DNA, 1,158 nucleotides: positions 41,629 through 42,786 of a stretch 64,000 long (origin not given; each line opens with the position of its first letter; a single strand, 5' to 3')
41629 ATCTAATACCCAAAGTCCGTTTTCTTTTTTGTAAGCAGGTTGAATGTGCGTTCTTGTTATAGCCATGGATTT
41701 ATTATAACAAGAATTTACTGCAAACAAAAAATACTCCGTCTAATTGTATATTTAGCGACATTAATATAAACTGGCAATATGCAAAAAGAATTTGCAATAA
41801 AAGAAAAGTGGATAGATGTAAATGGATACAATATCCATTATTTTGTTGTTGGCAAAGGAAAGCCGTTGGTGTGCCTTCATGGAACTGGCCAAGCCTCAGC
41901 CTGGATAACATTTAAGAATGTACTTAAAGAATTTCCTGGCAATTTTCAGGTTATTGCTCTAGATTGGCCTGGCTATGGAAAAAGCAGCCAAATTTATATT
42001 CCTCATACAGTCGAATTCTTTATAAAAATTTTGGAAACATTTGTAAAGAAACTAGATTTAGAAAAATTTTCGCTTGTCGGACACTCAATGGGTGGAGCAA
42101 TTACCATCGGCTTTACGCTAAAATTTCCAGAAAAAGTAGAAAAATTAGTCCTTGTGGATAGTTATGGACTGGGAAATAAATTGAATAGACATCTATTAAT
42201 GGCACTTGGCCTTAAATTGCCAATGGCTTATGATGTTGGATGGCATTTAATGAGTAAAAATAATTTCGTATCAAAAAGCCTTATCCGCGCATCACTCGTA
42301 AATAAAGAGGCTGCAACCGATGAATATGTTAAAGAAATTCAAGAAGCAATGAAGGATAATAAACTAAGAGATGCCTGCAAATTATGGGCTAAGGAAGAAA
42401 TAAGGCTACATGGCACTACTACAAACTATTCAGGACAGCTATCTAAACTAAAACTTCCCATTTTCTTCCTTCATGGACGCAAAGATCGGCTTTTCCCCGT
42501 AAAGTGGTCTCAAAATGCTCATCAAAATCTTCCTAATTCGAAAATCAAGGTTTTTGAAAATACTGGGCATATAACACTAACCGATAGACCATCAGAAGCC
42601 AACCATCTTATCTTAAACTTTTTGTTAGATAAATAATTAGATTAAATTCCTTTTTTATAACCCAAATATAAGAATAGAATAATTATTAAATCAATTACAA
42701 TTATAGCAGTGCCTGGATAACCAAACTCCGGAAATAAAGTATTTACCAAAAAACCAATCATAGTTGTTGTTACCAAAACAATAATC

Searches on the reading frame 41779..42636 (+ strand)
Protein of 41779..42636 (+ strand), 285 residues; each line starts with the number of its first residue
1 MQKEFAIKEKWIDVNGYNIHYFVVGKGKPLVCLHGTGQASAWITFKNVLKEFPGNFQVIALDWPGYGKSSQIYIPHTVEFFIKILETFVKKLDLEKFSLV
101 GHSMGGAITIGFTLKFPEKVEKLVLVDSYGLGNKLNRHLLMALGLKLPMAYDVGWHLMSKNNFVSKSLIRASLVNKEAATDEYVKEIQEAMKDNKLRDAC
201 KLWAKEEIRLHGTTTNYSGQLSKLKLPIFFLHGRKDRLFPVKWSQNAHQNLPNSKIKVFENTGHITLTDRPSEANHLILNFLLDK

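Call 64: find_encoding_contigs(protein=window:41779-42636:+, flank=10000, max_places=1)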
Protein window:41779-42636:+ (285 aa): 24 contigs read that carry it; 1 place shown.
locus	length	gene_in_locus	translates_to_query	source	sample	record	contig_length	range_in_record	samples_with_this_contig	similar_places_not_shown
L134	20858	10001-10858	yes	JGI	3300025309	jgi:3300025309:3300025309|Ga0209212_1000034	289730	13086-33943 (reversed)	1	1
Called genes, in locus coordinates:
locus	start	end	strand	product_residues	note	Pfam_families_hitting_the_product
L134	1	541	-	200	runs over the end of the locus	PF00753:Lactamase_B, PF23023:Anti-Pycsar_Apyc1 (faint)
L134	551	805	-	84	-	PF07561:DUF1540 (faint)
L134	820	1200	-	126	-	-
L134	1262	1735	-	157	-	-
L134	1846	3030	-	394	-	PF13439:Glyco_transf_4 (weak), PF00534:Glycos_transf_1, PF13692:Glyco_trans_1_4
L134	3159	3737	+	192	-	PF00717:Peptidase_S24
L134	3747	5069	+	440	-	PF00817:IMS, PF11798:IMS_HHH (weak), PF11799:IMS_C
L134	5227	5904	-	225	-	-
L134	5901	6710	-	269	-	PF12679:ABC2_membrane_2, PF12698:ABC2_membrane_3 (weak)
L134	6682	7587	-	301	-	PF00005:ABC_tran, PF13304:AAA_21, PF13732:DrrA1-3_C (weak)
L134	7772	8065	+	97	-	-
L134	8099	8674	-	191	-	PF13207:AAA_17 (weak), PF13238:AAA_18, PF21448:DNMK (faint)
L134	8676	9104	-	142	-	PF00293:NUDIX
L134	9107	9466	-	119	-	-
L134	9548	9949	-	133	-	-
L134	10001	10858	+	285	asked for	PF12146:Hydrolase_4, PF00561:Abhydrolase_1, PF12697:Abhydrolase_6, PF10230:LIDHydrolase (weak), PF12695:Abhydrolase_5 (faint)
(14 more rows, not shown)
